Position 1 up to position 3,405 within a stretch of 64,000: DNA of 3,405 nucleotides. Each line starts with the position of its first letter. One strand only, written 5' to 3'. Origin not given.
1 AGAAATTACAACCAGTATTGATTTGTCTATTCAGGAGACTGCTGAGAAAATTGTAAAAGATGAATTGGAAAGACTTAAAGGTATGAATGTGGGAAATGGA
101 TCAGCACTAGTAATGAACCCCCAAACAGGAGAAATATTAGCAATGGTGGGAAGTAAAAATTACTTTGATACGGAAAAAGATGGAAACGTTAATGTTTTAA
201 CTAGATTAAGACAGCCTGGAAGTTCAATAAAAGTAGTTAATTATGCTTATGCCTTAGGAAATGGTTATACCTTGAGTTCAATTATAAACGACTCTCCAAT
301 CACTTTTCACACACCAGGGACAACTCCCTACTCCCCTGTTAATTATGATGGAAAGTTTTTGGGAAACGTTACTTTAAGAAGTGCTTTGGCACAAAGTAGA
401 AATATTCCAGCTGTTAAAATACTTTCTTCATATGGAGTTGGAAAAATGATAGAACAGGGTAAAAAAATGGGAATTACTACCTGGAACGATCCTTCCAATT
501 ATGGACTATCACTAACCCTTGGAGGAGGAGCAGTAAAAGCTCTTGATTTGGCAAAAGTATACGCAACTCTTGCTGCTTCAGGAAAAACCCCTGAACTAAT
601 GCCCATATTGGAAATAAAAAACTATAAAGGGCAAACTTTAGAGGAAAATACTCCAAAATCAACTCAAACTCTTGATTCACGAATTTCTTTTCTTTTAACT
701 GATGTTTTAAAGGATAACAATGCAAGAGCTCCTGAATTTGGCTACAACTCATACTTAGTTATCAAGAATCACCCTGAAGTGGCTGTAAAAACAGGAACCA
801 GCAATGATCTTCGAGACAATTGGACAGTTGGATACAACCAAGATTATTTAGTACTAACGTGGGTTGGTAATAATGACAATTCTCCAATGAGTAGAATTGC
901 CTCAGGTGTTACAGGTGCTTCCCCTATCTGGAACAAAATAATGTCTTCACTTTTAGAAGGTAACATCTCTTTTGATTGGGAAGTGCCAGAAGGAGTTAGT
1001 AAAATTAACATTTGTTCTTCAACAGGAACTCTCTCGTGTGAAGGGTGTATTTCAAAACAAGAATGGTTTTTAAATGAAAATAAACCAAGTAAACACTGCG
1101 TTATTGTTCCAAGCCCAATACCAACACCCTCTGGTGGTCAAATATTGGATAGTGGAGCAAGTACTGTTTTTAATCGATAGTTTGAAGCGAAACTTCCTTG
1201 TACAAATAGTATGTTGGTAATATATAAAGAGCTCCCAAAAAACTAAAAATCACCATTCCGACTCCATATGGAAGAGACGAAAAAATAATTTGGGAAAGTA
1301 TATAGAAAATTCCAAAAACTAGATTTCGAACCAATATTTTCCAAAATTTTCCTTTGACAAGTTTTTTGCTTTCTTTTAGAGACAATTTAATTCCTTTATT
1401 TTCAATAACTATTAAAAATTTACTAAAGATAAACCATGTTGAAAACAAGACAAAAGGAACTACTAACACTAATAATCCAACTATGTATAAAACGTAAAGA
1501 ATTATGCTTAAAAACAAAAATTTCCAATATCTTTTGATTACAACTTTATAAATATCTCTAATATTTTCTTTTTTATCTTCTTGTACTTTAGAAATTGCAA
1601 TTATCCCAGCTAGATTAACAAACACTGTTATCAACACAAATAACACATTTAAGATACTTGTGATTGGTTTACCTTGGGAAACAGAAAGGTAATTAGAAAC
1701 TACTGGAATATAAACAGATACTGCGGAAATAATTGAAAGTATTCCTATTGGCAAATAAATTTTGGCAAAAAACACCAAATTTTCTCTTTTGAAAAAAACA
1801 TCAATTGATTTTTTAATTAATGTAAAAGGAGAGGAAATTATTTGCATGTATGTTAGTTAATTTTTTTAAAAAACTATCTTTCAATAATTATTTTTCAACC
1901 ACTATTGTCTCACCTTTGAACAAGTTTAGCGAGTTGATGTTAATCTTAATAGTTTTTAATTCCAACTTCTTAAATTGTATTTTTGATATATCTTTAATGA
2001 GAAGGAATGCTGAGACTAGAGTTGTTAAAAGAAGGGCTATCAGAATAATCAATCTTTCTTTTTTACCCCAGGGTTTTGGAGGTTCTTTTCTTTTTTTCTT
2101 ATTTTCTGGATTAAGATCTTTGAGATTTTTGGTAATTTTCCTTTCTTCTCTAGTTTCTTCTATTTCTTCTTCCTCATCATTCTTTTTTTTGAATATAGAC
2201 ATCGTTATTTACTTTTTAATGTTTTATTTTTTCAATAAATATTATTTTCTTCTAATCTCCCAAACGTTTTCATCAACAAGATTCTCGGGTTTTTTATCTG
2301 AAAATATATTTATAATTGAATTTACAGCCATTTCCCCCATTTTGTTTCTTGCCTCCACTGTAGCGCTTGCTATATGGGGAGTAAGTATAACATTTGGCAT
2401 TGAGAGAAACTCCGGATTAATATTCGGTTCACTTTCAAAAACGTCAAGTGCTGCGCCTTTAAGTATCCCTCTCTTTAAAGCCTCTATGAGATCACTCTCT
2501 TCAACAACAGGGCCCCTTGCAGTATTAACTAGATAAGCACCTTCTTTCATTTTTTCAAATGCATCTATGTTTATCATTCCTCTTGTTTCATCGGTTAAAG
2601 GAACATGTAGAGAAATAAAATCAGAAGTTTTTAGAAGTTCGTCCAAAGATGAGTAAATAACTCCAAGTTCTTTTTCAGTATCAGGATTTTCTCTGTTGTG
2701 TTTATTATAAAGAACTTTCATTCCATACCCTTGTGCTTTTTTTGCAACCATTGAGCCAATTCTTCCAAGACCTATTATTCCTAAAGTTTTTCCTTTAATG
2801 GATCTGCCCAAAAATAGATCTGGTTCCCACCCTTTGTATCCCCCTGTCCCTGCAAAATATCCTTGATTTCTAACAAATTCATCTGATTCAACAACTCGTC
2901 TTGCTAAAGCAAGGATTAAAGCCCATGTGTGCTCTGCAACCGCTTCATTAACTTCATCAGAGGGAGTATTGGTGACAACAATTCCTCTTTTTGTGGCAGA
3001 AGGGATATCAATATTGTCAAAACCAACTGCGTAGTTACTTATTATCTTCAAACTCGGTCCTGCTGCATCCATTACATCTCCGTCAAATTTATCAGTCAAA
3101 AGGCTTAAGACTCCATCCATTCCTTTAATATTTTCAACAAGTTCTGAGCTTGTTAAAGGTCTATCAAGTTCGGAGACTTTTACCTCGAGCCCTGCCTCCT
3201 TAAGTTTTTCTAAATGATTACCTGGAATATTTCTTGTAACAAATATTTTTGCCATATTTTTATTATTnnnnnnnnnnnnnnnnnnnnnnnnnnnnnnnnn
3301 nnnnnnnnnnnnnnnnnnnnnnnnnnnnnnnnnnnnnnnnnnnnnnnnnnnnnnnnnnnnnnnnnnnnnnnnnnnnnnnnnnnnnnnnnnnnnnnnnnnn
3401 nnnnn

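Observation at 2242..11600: Nine-kb minus-strand central-carbon supercluster built from archaeal-type or minimal enzyme versions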

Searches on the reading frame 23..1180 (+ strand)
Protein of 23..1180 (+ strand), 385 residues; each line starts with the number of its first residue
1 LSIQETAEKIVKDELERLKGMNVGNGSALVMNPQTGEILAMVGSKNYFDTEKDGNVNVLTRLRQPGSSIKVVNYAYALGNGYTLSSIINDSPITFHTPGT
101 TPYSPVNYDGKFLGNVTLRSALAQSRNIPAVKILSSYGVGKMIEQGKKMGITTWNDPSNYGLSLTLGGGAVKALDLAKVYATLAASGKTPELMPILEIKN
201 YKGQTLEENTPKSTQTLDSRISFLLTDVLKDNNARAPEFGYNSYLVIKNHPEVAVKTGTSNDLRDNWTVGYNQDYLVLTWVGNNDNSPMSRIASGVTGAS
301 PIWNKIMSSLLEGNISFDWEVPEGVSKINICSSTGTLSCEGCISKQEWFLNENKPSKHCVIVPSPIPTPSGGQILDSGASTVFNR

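Call 5: search_protein_families(library=pfam, proteins=[window:23-1180:+], max_evalue=0.01)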
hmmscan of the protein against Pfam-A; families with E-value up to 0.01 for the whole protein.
window:23-1180:+ (385 aa): 1 family
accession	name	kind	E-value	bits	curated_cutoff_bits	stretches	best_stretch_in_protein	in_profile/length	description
PF00905.27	Transpeptidase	-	3.4e-22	79.5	22.1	1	26-307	1-298/299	Penicillin binding protein transpeptidase domain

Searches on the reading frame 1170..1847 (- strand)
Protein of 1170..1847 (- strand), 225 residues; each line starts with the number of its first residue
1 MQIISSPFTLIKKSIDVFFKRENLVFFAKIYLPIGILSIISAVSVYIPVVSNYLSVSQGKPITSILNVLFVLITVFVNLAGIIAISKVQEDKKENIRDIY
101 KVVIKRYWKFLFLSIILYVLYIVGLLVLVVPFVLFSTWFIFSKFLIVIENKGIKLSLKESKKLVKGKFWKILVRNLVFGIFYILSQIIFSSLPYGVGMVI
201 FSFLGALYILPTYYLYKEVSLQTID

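Call 5: search_protein_families(library=pfam, proteins=[window:1170-1847:-], max_evalue=0.01)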
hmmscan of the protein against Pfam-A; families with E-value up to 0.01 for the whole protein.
window:1170-1847:- (225 aa): 1 family
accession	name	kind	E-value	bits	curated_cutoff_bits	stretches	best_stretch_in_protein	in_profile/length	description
PF10110.14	GPDPase_memb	-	7.3e-06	25.4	29.6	1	120-199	163-243/321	Membrane domain of glycerophosphoryl diester phosphodiesterase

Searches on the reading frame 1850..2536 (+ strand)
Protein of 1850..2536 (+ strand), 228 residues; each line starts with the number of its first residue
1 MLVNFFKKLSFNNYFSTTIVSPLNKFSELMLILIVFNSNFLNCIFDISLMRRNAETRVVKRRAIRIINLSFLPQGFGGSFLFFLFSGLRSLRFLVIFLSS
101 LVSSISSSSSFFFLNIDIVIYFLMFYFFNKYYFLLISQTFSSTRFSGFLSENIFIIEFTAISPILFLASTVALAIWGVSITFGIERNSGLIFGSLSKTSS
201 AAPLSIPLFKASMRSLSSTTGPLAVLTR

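Call 5: search_protein_families(library=pfam, proteins=[window:1850-2536:+], max_evalue=0.01)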
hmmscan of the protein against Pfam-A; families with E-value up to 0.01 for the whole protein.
window:1850-2536:+ (228 aa): 0 families

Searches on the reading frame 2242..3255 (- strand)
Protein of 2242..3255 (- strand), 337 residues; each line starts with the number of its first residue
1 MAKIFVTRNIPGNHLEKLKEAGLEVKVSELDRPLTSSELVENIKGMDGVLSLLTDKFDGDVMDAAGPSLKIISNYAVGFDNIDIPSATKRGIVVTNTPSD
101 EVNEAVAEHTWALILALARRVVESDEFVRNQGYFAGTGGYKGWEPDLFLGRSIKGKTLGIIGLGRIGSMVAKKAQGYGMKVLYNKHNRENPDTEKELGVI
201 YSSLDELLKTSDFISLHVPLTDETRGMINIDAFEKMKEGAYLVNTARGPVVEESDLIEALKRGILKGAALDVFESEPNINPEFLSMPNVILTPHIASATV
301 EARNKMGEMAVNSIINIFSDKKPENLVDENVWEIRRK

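Call 3: search_protein_families(library=pfam, proteins=[window:2242-3255:-])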
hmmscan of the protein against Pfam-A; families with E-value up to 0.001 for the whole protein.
window:2242-3255:- (337 aa): 4 families
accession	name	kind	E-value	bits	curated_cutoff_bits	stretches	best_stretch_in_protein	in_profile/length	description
PF02826.25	2-Hacid_dh_C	-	4.5e-64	215.5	25.1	1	112-296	2-178/178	D-isomer specific 2-hydroxyacid dehydrogenase, NAD binding domain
PF00389.36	2-Hacid_dh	-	1.2e-30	106.4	24.6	1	4-327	1-133/134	D-isomer specific 2-hydroxyacid dehydrogenase, catalytic domain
PF03446.21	NAD_binding_2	-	6.1e-07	30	21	1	158-255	2-102/161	NAD binding domain of 6-phosphogluconate dehydrogenase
PF07991.19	KARI_N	-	4.7e-05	23.5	20.6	1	153-243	2-92/165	Acetohydroxy acid isomeroreductase, NADPH-binding domain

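Call 4: search_protein_families(library=ncbifam, proteins=[window:2242-3255:-])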
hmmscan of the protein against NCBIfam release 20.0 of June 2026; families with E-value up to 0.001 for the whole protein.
window:2242-3255:- (337 aa): 22 families
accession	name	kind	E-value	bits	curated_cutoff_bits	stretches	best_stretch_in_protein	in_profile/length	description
NF009714.1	PRK13243.1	equivalog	4.8e-110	368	455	1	3-336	4-331/332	glyoxylate reductase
TIGR01327.1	PGDH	equivalog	2.9e-80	270.5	454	1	3-327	1-310/525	phosphoglycerate dehydrogenase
NF011938.0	PRK15409.1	equivalog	7.2e-67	225.7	492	1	4-331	5-322/324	glyoxylate/hydroxypyruvate reductase GhrB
NF005069.0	PRK06487.1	equivalog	1.2e-58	198.7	448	1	35-327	38-319/320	2-hydroxyacid dehydrogenase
NF006263.0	PRK08410.1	equivalog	6.5e-55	186.7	389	1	36-319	33-308/311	D-2-hydroxyacid dehydrogenase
NF008759.0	PRK11790.1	equivalog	5.4e-54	183.4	404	1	3-317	13-316/410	phosphoglycerate dehydrogenase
NF005387.0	PRK06932.1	equivalog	2e-47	161.7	492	1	36-306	35-298/314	2-hydroxyacid dehydrogenase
NF005750.0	PRK07574.1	equivalog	1.1e-44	153.1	329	1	66-323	112-361/386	NAD-dependent formate dehydrogenase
NF041369.1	Dhydh_Halo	equivalog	2.9e-43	148.2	400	1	70-326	57-303/305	D-2-hydroxyacid dehydrogenase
NF000492.1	vanH_gen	exception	7.3e-43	146.8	540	1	69-312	67-305/312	D-lactate dehydrogenase VanH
NF006374.0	PRK08605.1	subfamily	1.6e-42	145.7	356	1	24-318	25-322/332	D-lactate dehydrogenase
NF005027.0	PRK06436.1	equivalog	1.6e-39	135.9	261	1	65-335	46-296/303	2-hydroxyacid dehydrogenase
NF001309.0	PRK00257.1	equivalog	2.1e-39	135.6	434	1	150-322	111-282/379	4-phosphoerythronate dehydrogenase PdxB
NF009127.0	PRK12480.1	equivalog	3.4e-39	134.7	579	1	15-328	18-310/330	D-lactate dehydrogenase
NF000371.1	vanH_Agroup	exception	3.5e-35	121.7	700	1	69-310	72-308/322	VanH-A/VanH-Pt family D-lactate dehydrogenase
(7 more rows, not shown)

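Call 36: search_solved_structures(query=window:2242-3255:-, max_evalue=1e-30)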
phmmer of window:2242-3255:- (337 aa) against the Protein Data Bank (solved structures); distinct sequences matched with E-value up to 1e-30: 98 (the best 60 are shown).
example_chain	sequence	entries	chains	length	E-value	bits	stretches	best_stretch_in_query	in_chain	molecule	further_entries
6bii_A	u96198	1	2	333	2.2e-89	303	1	3-336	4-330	Glyoxylate reductase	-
5aov_A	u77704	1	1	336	2.8e-88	299.4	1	3-336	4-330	GLYOXYLATE REDUCTASE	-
2dbq_A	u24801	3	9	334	3e-80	272.9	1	3-336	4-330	Glyoxylate reductase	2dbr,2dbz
2cuk_A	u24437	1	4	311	3.2e-71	243.3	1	3-326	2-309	glycerate dehydrogenase/glyoxylate reductase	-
9m0t_A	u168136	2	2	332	3.1e-58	200.6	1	4-329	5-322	Probable 2-ketogluconate reductase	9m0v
1gdh_A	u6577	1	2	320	4.3e-56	193.6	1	3-317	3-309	D-GLYCERATE DEHYDROGENASE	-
2h1s_A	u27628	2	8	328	8e-56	192.7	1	2-315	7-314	Glyoxylate reductase/hydroxypyruvate reductase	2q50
2gcg_A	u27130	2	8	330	8.1e-56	192.7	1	2-315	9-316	Glyoxylate reductase/hydroxypyruvate reductase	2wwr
2d0i_A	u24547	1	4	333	3.6e-54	187.3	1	35-335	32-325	dehydrogenase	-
8wph_A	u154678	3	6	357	1.4e-53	185.3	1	36-333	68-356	McyI-NAD | McyI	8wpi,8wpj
4g2n_A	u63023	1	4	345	3.3e-53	184.1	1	11-327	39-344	D-isomer specific 2-hydroxyacid dehydrogenase, NAD-binding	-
8wpo_A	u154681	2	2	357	9.5e-53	182.6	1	36-333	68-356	McyI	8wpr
8wpq_A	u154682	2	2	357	9.5e-53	182.6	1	36-333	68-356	McyI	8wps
1wwk_A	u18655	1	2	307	3e-52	180.9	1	3-318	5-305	phosphoglycerate dehydrogenase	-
9jnr_A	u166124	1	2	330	4.7e-52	180.3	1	30-334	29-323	McyI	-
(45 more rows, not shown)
